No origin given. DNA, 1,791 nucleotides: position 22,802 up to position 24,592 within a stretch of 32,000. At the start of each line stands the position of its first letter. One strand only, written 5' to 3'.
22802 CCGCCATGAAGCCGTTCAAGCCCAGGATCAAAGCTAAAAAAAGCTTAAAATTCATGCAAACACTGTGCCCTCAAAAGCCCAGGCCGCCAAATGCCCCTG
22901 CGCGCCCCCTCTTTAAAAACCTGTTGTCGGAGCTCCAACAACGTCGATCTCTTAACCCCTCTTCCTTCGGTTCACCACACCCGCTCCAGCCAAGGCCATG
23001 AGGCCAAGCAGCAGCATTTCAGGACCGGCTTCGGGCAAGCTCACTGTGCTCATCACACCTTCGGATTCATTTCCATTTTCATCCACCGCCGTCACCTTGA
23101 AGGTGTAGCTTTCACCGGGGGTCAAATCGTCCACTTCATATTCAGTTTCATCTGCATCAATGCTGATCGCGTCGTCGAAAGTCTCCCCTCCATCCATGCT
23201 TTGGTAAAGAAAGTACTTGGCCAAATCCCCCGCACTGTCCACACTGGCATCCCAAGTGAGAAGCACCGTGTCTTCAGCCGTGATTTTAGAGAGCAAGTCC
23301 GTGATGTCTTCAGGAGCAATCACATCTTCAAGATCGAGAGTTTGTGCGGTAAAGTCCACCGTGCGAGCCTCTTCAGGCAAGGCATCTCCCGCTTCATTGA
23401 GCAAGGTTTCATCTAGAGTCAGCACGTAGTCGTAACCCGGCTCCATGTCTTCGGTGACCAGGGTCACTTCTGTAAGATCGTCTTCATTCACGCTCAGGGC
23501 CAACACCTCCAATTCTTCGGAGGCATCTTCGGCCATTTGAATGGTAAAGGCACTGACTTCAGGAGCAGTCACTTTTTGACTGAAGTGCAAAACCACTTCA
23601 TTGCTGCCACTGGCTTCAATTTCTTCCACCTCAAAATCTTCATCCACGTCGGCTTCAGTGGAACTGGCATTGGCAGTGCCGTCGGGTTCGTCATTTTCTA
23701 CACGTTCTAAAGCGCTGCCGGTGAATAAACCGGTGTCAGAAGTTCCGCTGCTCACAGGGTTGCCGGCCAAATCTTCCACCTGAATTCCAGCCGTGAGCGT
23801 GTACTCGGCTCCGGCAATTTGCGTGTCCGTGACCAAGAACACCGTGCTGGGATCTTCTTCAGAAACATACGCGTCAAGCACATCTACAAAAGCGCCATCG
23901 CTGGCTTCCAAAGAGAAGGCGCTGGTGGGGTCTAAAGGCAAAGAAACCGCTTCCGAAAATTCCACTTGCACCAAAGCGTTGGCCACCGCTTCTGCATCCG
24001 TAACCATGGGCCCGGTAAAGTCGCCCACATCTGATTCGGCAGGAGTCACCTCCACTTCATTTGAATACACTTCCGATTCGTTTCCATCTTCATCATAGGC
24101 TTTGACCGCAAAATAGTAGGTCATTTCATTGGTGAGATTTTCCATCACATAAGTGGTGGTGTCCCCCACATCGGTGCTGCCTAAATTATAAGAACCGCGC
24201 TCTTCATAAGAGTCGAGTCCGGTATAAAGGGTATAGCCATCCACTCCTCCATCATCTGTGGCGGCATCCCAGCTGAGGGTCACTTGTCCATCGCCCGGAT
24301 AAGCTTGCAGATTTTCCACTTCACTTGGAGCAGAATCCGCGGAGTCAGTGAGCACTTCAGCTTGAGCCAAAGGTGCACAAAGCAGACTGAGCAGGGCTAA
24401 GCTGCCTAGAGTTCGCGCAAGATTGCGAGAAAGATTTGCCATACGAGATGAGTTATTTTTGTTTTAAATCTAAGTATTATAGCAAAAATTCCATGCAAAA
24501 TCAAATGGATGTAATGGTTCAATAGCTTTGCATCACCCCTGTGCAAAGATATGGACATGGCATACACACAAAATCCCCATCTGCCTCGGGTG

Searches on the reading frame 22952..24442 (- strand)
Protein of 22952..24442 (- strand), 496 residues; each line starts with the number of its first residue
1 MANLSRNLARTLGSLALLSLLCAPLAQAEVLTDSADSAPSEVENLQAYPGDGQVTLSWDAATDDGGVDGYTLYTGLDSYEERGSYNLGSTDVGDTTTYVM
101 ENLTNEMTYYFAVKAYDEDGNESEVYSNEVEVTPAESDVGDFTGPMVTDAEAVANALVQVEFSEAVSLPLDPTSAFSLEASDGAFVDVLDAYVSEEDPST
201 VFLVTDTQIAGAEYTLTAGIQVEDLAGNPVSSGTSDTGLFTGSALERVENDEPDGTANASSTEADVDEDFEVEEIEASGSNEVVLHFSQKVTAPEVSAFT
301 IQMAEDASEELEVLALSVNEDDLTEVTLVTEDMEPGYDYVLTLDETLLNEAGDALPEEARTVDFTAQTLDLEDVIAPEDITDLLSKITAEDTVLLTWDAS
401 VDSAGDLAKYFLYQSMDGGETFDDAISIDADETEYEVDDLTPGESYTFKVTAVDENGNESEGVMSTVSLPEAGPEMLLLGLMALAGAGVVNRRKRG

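Call 6: search_protein_families(library=pfam, proteins=[window:22952-24442:-], max_evalue=0.01)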
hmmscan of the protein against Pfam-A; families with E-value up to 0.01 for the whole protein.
window:22952-24442:- (496 aa): 12 families
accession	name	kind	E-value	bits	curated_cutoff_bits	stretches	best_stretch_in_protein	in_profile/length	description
PF00041.27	fn3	-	4.2e-24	85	25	2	389-461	12-77/84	Fibronectin type III domain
PF16389.11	DUF4998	-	1.4e-09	38.2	29.1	1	41-125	22-102/199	Domain of unknown function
PF25059.1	FN3_DSCAM-DSCAML_C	-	4.6e-07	30.5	39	0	429-461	41-73/89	DSCAM/DSCAML C-terminal Fn3-like domain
PF16656.11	Pur_ac_phosph_N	-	1.6e-05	25.8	30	0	52-127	13-90/93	Purple acid Phosphatase, N-terminal domain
PF13205.12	Big_5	-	2.2e-05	25.6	23.6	1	150-232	16-97/105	Bacterial Ig-like domain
PF10179.15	NDNF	-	2.4e-05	24.8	27.3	0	92-129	85-122/127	Neuron-derived neurotrophic factor, first Fn(III) domain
PF25788.1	Ig_Rha78A_N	-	2.7e-05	24.8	27.4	0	433-461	64-92/105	Rha78A-like, N-terminal immunoglobulin domain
PF16323.11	DUF4959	-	0.0015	19.3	32.9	0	33-126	13-100/106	Domain of unknown function (DUF4959)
PF07495.19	Y_Y_Y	-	0.003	17.8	26.6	0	421-461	16-55/65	Y_Y_Y domain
PF01108.23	Tissue_fac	-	0.0067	16.7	27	0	392-459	36-105/107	Tissue factor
PF06486.16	DUF1093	-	0.0068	17.5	26.3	0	102-126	25-49/81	Protein of unknown function (DUF1093)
PF22352.2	K319L-like_PKD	-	0.0078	16.6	27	0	387-462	7-78/84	K319L-like, PKD domain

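Call 7: search_protein_families(library=ncbifam, proteins=[window:22952-24442:-], max_evalue=0.01)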
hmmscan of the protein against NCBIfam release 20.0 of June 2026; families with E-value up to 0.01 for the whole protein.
window:22952-24442:- (496 aa): 5 families
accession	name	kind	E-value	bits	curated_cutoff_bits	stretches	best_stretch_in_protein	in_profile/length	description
NF041611.1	exoglucan_CbhB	equivalog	6.2e-11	41.1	1950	2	38-159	705-814/997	exoglucanase CbhB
NF045522.1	MXAN_2561_fam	equivalog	8.8e-11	41.8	150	1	83-137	208-261/304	MXAN_2561 family MXYO-CTERM-anchored protein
TIGR03000.1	plancto_dom_1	domain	0.0012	18.7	43.1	0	434-468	30-64/75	TIGR03000 domain-containing protein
NF033932.1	LapB_rpt_80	domain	0.0029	17.9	45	0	445-469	2-26/83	LapB repeat-containing protein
TIGR00868.1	hCaCC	subfamily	0.0068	14.2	900.85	0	367-454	746-835/863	calcium-activated chloride channel protein 1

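Call 43: find_encoding_contigs(protein=window:22952-24442:-, flank=2500, max_places=6)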
Protein window:22952-24442:- (496 aa): no gene with exactly this product is on record in the collection.
